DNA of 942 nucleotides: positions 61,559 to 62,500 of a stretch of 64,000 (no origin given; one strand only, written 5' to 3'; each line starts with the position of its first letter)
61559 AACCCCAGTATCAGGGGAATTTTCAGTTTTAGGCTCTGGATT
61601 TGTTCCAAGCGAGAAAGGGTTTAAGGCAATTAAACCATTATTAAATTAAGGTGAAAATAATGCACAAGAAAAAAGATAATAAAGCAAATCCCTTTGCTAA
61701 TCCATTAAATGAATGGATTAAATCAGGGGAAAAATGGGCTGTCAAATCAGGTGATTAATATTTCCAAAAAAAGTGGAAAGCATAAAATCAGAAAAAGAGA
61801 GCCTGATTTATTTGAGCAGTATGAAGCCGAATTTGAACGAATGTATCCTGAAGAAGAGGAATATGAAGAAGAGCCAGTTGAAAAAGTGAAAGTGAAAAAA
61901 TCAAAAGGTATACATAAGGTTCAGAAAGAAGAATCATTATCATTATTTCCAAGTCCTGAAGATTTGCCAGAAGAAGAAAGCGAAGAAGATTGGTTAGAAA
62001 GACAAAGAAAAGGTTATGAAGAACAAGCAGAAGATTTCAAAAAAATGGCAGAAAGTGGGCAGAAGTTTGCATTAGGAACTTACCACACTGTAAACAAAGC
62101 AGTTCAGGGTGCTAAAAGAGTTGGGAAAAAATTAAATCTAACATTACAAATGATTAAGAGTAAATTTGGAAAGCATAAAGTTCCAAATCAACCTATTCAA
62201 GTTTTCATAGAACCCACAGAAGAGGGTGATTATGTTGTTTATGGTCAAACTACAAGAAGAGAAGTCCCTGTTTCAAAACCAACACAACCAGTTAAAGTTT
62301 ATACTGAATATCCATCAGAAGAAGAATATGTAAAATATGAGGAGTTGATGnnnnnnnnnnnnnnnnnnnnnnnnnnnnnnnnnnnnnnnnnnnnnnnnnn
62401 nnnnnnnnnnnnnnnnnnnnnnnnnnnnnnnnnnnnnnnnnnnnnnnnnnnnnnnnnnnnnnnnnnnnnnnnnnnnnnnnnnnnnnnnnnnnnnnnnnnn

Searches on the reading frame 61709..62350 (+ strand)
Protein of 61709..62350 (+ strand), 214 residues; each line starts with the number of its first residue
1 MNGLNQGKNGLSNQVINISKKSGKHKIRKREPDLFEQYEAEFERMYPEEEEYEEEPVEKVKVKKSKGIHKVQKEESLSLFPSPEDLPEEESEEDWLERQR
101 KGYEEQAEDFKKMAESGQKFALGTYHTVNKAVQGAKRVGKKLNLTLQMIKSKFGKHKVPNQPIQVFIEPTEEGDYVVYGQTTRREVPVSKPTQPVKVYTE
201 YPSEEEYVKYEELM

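Call 14: search_protein_families(library=pfam, proteins=[window:61709-62350:+], max_evalue=0.01)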
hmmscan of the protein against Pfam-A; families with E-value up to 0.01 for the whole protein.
window:61709-62350:+ (214 aa): 0 families

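Call 34: find_encoding_contigs(protein=window:61709-62350:+, flank=10000, max_places=4)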
Protein window:61709-62350:+ (214 aa): 4 contigs read that carry it; 4 places shown.
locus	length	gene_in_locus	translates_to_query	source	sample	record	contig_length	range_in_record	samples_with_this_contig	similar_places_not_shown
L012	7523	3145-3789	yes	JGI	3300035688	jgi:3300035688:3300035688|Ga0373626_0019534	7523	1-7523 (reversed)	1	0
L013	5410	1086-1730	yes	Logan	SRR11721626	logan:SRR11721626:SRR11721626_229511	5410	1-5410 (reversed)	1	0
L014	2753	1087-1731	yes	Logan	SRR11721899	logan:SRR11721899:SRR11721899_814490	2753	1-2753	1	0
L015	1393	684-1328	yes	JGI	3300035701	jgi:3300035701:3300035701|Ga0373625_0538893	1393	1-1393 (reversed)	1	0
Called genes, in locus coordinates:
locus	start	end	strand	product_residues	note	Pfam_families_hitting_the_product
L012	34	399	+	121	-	-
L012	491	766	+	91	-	-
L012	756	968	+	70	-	-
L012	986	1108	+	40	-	-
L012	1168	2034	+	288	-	-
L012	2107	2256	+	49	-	-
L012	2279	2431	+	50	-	-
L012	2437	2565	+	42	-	-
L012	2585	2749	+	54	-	-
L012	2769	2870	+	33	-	-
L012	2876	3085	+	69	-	-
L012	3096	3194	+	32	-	-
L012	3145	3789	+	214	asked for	-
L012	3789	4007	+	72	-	-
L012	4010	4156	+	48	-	-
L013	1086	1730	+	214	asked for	-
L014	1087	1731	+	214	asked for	-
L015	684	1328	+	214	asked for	-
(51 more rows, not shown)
